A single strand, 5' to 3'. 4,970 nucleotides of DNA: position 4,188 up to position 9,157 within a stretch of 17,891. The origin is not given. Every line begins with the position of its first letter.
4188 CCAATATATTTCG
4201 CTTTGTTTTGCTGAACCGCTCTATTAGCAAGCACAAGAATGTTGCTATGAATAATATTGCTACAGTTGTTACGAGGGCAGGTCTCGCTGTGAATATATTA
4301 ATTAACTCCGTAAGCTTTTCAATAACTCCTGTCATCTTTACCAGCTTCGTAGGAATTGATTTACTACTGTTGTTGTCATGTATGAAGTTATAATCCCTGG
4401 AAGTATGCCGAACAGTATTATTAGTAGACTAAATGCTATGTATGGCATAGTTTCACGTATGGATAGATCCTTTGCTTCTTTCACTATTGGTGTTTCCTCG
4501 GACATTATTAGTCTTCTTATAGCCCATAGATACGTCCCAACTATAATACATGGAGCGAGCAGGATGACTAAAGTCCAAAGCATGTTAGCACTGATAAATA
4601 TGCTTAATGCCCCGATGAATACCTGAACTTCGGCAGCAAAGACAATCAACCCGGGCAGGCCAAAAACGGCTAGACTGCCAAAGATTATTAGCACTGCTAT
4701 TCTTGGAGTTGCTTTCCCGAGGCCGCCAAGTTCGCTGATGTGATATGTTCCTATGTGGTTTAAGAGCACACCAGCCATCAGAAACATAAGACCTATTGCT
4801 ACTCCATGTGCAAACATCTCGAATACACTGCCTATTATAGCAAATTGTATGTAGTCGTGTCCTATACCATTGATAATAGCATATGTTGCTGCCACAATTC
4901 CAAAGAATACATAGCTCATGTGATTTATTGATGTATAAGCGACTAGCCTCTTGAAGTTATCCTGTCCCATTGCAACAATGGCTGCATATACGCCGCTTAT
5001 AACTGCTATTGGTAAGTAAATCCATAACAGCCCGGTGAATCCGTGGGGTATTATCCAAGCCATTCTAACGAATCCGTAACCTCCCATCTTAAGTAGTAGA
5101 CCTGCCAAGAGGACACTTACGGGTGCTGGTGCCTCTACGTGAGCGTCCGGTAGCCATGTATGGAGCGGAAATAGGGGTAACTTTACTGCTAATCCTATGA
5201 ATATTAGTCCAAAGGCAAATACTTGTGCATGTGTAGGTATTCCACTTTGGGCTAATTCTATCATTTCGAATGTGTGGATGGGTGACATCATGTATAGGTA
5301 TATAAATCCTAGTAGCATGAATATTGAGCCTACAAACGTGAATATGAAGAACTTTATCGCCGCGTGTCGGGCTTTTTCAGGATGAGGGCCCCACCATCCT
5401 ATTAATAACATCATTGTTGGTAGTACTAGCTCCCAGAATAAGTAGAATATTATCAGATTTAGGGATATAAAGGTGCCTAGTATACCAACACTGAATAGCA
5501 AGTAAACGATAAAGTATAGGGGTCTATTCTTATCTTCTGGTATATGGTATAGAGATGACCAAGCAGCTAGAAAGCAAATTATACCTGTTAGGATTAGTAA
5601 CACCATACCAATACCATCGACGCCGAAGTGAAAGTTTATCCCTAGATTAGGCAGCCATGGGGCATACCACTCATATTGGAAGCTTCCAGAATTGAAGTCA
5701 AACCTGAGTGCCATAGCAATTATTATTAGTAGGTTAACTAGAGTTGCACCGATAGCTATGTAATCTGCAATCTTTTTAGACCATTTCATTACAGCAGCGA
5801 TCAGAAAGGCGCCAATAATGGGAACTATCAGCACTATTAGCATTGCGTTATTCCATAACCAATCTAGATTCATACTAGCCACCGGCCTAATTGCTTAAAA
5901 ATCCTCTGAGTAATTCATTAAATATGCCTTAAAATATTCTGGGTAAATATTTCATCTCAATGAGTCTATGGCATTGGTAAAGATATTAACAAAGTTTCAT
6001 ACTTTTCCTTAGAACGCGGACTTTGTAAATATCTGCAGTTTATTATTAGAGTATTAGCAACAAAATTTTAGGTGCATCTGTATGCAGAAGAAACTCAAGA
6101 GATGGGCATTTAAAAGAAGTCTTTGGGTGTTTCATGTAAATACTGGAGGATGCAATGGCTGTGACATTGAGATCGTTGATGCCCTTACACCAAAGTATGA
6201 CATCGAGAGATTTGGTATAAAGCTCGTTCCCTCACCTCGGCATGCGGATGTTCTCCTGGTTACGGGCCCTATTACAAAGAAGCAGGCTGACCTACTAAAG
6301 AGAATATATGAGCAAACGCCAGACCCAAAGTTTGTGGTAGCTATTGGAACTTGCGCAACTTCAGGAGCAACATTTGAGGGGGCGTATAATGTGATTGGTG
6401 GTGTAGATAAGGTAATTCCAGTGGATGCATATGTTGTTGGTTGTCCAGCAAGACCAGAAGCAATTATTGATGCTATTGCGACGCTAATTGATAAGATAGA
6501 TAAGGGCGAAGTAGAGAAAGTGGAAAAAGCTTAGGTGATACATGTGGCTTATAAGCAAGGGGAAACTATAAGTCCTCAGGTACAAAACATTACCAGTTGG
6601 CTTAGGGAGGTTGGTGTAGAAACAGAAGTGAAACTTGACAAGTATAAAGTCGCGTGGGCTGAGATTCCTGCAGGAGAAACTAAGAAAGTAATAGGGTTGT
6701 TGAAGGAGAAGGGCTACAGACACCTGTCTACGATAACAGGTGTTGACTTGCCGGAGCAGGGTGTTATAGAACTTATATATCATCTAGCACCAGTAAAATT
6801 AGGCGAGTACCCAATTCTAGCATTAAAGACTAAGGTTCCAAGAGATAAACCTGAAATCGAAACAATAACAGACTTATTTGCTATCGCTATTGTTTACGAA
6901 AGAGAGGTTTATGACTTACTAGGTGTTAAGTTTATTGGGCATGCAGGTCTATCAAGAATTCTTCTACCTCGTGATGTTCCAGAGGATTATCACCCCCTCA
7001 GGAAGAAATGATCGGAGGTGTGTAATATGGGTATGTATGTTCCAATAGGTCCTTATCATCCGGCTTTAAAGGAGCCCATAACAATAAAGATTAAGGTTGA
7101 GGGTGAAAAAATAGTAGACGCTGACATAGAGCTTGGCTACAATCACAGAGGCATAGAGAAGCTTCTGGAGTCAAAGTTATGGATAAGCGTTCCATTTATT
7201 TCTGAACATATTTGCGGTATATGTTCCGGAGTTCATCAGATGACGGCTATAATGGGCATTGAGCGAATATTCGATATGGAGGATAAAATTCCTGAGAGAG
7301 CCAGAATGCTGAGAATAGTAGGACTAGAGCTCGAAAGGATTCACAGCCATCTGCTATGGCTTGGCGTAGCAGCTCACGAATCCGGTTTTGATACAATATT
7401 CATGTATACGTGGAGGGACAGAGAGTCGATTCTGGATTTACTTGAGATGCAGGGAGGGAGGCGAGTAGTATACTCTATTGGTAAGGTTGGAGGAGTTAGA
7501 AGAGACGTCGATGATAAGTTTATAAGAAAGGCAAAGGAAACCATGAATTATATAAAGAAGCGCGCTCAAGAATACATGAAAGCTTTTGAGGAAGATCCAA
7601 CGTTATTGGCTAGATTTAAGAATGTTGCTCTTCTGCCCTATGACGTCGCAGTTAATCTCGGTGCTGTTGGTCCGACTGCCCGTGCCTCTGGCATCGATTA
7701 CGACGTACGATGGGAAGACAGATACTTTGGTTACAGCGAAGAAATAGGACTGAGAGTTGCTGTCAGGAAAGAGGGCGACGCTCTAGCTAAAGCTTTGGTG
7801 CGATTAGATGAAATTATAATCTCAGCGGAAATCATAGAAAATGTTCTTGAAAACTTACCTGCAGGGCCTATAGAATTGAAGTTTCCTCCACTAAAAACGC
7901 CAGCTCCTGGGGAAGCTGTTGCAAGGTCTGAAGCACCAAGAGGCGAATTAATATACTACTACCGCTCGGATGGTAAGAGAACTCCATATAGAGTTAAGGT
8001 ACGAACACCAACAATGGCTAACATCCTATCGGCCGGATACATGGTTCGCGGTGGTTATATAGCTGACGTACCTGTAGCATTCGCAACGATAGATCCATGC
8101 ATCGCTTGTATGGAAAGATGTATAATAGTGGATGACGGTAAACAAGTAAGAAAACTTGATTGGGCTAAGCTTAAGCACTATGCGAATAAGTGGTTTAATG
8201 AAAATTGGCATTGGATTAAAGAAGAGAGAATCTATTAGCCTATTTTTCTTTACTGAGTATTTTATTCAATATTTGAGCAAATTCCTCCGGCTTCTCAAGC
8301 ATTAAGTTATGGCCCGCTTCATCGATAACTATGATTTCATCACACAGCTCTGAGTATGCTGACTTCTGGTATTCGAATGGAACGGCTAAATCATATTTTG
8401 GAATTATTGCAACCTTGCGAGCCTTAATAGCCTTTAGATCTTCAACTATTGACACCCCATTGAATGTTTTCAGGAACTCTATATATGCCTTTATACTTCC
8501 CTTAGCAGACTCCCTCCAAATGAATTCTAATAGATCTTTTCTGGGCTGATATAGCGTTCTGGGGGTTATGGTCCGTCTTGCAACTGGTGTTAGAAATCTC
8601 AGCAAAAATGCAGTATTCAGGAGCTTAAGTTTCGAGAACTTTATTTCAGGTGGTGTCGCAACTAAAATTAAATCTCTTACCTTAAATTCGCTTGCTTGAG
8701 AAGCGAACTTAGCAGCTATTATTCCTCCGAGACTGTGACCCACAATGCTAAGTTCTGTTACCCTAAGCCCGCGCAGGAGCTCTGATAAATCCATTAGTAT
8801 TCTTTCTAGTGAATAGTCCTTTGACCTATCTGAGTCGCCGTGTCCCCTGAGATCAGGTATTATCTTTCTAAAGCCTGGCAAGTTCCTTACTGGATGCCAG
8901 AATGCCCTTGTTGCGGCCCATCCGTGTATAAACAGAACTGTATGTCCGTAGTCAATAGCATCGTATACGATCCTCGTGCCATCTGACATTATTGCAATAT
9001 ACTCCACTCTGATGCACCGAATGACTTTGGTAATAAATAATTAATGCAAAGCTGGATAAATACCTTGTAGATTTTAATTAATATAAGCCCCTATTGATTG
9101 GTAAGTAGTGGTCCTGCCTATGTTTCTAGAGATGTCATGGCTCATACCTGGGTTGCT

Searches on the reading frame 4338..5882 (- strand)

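Call 6: search_protein_families(library=pfam, proteins=[window:4338-5882:-])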
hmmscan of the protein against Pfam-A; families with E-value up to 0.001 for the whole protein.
window:4338-5882:- (514 aa): 1 family
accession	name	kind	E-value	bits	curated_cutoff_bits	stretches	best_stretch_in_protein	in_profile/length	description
PF00361.26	Proton_antipo_M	-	7.4e-57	193.2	21.5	1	140-436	1-284/294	NADH:quinone oxidoreductase/Mrp antiporter, TM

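Call 8: search_protein_families(library=ncbifam, proteins=[window:4338-5882:-], max_evalue=0.001)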
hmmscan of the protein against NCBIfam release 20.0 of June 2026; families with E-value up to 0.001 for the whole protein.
window:4338-5882:- (514 aa): 70 families (the best 25 are shown)
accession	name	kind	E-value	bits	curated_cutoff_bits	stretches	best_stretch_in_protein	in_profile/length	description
TIGR01972.1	NDH_I_M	subfamily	5.7e-122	407.9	263.8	1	16-508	3-481/486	NADH-quinone oxidoreductase subunit M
NF009212.0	PRK12561.1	subfamily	4.1e-90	303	645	1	16-505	11-491/531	NAD(P)H-quinone oxidoreductase subunit 4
NF004500.0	PRK05846.1-4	equivalog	2.6e-89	300.3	550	1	14-508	7-501/525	NADH-quinone oxidoreductase subunit M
NF004499.0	PRK05846.1-3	equivalog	1.1e-88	298.1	585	1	14-509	7-483/502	NADH-quinone oxidoreductase subunit M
NF004501.0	PRK05846.1-5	subfamily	7.2e-86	288.9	598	1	15-508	8-482/492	NADH-quinone oxidoreductase subunit M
NF005060.0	PRK06473.1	equivalog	2.2e-83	280.7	747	1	16-506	4-478/500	NADH-quinone oxidoreductase subunit M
NF004505.0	PRK05846.2-5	equivalog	1.9e-80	271.1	700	1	14-506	5-478/508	NADH-quinone oxidoreductase subunit M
NF004506.0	PRK05846.2-6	equivalog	5e-76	257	789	1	16-509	9-489/493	NADH-quinone oxidoreductase subunit M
NF002713.0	PRK02546.1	subfamily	1.7e-74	251.2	827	1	15-507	12-496/533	NAD(P)H-quinone oxidoreductase subunit 4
NF005611.0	PRK07363.1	equivalog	3e-74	250.4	764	1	16-506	4-478/501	NADH-quinone oxidoreductase subunit M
NF004498.0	PRK05846.1-1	equivalog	6.1e-66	223.2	614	1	16-508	5-497/509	NADH-quinone oxidoreductase subunit M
NF004503.0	PRK05846.2-2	subfamily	5.1e-61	207.4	720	1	15-503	4-483/490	NADH-quinone oxidoreductase subunit M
NF004504.0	PRK05846.2-3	equivalog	1.1e-56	192.9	785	1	23-498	20-482/499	NADH-quinone oxidoreductase subunit M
NF004502.0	PRK05846.2-1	equivalog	3.4e-50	171.3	791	1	81-505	83-493/500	NADH-quinone oxidoreductase subunit M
NF006241.0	PRK08377.1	equivalog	4.9e-49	167.6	645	1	16-502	7-470/494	NADH dehydrogenase subunit N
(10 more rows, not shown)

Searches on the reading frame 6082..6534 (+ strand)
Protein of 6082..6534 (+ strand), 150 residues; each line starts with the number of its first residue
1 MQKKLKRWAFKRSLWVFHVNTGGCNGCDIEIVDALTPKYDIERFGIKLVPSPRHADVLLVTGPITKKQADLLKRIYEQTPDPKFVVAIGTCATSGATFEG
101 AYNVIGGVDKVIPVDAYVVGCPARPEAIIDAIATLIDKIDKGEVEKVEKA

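Call 6: search_protein_families(library=pfam, proteins=[window:6082-6534:+])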
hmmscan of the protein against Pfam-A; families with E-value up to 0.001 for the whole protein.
window:6082-6534:+ (150 aa): 1 family
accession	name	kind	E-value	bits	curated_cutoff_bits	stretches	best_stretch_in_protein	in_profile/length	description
PF01058.29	Oxidored_q6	-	5.6e-33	113.8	27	1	24-134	1-127/128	NADH ubiquinone oxidoreductase, 20 Kd subunit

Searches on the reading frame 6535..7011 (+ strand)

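Call 6: search_protein_families(library=pfam, proteins=[window:6535-7011:+])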
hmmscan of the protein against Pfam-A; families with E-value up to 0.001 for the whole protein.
window:6535-7011:+ (158 aa): 1 family
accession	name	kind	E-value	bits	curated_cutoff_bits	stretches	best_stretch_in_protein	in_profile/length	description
PF00329.25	Complex1_30kDa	-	7.1e-28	98.1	22.5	1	44-157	3-116/124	Respiratory-chain NADH dehydrogenase, 30 Kd subunit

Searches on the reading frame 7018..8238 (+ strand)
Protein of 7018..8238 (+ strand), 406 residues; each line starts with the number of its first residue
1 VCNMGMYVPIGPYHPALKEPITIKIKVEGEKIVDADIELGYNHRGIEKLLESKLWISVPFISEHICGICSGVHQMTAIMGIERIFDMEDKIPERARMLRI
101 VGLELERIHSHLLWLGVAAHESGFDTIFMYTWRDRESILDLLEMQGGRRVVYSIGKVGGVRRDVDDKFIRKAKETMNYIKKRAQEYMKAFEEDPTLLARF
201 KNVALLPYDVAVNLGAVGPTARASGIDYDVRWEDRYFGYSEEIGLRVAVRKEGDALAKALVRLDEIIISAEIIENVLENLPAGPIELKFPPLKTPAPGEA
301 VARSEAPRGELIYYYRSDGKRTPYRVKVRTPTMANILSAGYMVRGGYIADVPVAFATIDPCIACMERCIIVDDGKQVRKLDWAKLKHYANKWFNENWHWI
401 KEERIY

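Call 6: search_protein_families(library=pfam, proteins=[window:7018-8238:+])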
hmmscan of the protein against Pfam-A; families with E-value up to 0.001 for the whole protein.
window:7018-8238:+ (406 aa): 2 families
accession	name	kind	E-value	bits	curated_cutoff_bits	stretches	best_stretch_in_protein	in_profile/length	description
PF00346.24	Complex1_49kDa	-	6.2e-65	219.4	24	2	123-289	3-168/271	Respiratory-chain NADH dehydrogenase, 49 Kd subunit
PF00374.24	NiFeSe_Hases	-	4.3e-09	36.3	25.8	1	44-114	1-69/508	Nickel-dependent hydrogenase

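Call 8: search_protein_families(library=ncbifam, proteins=[window:7018-8238:+], max_evalue=0.001)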
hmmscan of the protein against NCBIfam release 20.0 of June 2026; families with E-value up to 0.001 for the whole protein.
window:7018-8238:+ (406 aa): 14 families
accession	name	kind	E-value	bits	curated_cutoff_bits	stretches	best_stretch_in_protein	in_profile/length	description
NF004739.1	PRK06075.1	equivalog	2e-89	300.1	360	2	8-287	3-279/384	NADH-quinone oxidoreductase subunit D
NF040602.1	F420_dehyd_FpoD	exception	7.7e-83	278.6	600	1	5-366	7-371/372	F420H2 dehydrogenase subunit FpoD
TIGR01962.1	NuoD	equivalog_domain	3.1e-77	260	459.35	2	6-294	3-288/386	NADH dehydrogenase (quinone) subunit D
NF008974.0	PRK12322.1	equivalog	1.6e-75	254.4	522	1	6-362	7-361/366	NADH-quinone oxidoreductase subunit D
NF009808.0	PRK13292.1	equivalog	1e-65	222.1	1156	2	8-283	410-682/791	NADH-quinone oxidoreductase subunit B/C/D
NF008728.0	PRK11742.1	equivalog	1e-61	209.1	840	2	6-300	215-505/598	NADH-quinone oxidoreductase subunit C/D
NF005649.0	PRK07415.1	equivalog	4.8e-60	203.7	583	2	6-286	11-289/394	NAD(P)H-quinone oxidoreductase subunit H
TIGR03295.1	frhA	equivalog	3.3e-14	52.6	392.5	1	26-187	22-189/412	coenzyme F420 hydrogenase subunit alpha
NF045518.1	H2_NiFeSe_large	exception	6.1e-14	51.7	780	1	22-114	17-106/485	NiFeSe hydrogenase large subunit HysA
NF033181.1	NiFeSe_hydrog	equivalog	7.2e-14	51.6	600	1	22-114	17-106/507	nickel-dependent hydrogenase large subunit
NF040828.1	sulfhyd_ShyA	equivalog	2.7e-11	43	700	1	24-117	18-109/415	NAD(P)-dependent hydrogenase/sulfhydrogenase 2 subunit alpha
NF041785.2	VhuA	equivalog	6.4e-09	34.9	800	1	34-115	30-108/418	F420-non-reducing hydrogenase Vhu subunit A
NF007550.0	PRK10170.1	equivalog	4.7e-07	28.6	1101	1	23-115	33-123/597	Ni/Fe-hydrogenase large subunit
NF007778.0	PRK10467.1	equivalog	0.00019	19.9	969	1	23-113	19-106/567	hydrogenase 2 large subunit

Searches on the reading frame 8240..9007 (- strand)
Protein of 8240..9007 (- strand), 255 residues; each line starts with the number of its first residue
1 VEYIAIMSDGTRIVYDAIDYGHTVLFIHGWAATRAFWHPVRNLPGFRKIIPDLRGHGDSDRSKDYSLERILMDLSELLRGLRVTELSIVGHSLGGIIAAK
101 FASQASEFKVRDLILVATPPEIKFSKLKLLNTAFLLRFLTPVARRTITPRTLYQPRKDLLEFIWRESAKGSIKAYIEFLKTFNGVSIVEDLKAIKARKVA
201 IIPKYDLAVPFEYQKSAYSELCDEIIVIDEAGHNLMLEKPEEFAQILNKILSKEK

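Call 6: search_protein_families(library=pfam, proteins=[window:8240-9007:-])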
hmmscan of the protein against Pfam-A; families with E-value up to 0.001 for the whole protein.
window:8240-9007:- (255 aa): 6 families
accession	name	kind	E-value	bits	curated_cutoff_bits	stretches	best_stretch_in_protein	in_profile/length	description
PF12697.13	Abhydrolase_6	-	1.7e-22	81.6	26.3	1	24-245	1-216/217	Alpha/beta hydrolase family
PF00561.26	Abhydrolase_1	-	4.1e-20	72.9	25.8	1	23-240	2-245/245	alpha/beta hydrolase fold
PF12146.15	Hydrolase_4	-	1.5e-10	41.2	27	1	24-152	7-148/239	Serine aminopeptidase, S33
PF12695.13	Abhydrolase_5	-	4.9e-05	23.6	27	1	84-121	57-92/164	Alpha/beta hydrolase family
PF07819.20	PGAP1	-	0.00024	21.4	24.3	0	83-121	90-130/233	PGAP1-like alpha/beta domain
PF06821.19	Ser_hydrolase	-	0.0006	20.2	22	0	84-122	55-93/172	Serine hydrolase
